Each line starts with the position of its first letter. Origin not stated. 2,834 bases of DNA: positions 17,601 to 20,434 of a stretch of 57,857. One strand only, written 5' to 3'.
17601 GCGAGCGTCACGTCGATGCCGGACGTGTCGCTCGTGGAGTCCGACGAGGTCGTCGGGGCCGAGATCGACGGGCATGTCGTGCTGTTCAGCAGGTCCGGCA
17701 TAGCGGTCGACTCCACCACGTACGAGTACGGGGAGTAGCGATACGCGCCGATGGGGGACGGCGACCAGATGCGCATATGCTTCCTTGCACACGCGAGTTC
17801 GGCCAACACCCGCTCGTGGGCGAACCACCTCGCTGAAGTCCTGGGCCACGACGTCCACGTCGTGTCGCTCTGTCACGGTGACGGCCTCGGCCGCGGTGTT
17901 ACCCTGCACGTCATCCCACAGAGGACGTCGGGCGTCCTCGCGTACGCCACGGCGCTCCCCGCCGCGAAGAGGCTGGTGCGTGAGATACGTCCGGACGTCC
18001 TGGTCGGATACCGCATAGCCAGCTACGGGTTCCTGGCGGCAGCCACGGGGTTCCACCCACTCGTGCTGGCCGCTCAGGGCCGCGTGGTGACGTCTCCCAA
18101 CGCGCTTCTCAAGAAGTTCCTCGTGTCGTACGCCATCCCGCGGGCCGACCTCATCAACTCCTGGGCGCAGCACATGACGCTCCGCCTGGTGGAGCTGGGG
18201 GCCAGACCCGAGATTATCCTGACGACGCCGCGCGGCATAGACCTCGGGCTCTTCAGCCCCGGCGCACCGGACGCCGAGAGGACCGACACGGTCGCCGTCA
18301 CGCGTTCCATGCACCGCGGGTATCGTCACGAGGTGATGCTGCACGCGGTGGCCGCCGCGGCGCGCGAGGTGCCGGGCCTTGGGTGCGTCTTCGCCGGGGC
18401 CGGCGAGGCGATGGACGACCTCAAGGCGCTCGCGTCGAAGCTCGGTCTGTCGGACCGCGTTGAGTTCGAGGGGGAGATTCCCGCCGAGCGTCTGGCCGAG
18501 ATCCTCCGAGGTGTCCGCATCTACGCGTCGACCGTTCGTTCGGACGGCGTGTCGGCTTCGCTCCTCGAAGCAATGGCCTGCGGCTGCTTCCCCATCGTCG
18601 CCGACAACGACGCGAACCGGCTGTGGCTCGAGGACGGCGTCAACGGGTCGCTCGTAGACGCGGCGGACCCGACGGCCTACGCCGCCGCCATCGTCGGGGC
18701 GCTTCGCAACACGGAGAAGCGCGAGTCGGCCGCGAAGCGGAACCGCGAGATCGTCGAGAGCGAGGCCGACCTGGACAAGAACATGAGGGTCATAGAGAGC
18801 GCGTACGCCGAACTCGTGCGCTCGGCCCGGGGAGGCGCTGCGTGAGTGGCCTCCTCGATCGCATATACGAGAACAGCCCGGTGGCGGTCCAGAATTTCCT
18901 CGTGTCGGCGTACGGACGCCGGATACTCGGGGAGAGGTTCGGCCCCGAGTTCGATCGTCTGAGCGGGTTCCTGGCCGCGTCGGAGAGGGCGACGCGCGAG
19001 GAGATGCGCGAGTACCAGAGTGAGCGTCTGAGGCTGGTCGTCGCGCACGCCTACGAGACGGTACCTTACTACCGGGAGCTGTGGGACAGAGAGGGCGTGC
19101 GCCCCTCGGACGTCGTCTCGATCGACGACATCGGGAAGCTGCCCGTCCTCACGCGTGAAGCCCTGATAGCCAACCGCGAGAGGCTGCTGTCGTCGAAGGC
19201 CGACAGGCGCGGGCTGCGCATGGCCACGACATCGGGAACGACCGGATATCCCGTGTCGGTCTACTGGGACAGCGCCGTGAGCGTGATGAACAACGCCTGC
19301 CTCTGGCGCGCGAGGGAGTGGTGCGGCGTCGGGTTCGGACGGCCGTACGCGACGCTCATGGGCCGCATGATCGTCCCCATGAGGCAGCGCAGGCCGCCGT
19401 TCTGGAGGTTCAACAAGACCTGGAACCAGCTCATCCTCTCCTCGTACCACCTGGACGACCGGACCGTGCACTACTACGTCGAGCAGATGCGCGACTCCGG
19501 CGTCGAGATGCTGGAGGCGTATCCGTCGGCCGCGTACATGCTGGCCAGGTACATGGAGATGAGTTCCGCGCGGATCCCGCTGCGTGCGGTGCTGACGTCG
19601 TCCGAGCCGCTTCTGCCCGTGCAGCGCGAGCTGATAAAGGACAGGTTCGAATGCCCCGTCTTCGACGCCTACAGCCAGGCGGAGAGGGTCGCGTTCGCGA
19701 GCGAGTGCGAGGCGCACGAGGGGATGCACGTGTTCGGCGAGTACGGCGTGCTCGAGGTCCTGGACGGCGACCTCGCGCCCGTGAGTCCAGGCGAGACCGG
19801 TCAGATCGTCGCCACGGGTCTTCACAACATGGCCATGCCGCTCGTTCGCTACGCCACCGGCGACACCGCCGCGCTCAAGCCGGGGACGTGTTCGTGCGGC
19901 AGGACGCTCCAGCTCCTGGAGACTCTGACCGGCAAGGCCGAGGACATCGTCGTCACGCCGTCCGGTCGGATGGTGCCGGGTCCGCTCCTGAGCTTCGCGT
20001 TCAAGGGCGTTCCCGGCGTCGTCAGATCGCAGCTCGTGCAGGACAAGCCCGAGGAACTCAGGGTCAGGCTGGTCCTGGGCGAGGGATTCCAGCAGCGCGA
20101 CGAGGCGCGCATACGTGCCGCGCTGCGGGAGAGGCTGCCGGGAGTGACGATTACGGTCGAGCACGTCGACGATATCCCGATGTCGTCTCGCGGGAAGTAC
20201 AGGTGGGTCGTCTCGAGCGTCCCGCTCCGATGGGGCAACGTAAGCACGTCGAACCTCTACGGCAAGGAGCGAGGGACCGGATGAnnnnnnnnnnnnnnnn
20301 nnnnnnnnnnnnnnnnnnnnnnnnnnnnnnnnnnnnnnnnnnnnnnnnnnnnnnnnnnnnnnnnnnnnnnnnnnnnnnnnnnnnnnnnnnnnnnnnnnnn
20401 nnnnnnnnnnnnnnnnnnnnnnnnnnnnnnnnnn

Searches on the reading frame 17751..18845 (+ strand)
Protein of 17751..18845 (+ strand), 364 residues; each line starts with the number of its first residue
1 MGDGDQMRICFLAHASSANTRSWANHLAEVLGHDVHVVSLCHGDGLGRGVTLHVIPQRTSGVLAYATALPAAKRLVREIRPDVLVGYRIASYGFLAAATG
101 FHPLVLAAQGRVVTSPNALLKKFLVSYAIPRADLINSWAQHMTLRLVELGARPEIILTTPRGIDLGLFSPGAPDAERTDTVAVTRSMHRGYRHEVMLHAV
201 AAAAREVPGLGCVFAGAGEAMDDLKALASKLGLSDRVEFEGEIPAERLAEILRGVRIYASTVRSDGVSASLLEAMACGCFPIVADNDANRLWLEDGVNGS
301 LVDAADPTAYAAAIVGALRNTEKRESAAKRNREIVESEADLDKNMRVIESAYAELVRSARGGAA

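Call 21: search_protein_families(library=pfam, proteins=[window:17751-18845:+], max_evalue=0.00001)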
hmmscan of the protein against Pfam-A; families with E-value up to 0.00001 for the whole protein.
window:17751-18845:+ (364 aa): 5 families
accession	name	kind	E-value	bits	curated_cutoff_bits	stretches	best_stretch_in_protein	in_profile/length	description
PF00534.26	Glycos_transf_1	-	7.8e-24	84.6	26.4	1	191-333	28-171/172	Glycosyl transferases group 1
PF13692.12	Glyco_trans_1_4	-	2e-21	77.1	27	1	187-320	10-142/142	Glycosyl transferases group 1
PF13477.12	Glyco_trans_4_2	-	1e-15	58.6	23.4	1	8-135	1-135/139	Glycosyl transferase 4-like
PF13524.12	Glyco_trans_1_2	-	2.1e-11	44.4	25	1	201-348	7-142/144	Glycosyl transferase-like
PF13579.12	Glyco_trans_4_4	-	1.9e-06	28.8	29.7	1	20-162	7-158/158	Glycosyl transferase 4-like domain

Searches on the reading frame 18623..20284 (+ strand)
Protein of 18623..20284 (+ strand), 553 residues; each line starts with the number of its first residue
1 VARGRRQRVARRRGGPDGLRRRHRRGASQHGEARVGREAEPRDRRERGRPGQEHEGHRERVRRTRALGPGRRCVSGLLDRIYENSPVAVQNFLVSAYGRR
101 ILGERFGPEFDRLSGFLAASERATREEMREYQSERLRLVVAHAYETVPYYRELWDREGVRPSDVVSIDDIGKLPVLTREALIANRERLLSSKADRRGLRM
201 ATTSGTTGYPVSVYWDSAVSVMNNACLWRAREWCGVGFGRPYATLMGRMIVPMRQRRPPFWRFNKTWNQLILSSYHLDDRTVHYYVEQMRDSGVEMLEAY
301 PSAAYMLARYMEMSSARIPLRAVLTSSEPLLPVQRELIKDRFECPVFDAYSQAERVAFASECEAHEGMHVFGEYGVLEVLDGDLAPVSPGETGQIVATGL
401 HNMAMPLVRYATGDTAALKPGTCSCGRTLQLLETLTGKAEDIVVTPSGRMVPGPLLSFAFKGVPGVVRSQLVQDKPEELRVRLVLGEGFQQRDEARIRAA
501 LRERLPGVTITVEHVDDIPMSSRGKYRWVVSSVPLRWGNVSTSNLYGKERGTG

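Call 21: search_protein_families(library=pfam, proteins=[window:18623-20284:+], max_evalue=0.00001)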
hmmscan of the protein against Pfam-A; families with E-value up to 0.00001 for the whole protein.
window:18623-20284:+ (553 aa): 1 family
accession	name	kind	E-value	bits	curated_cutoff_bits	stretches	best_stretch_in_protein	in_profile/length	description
PF00501.34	AMP-binding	-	2.5e-06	27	29.9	0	270-403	235-380/384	AMP-binding enzyme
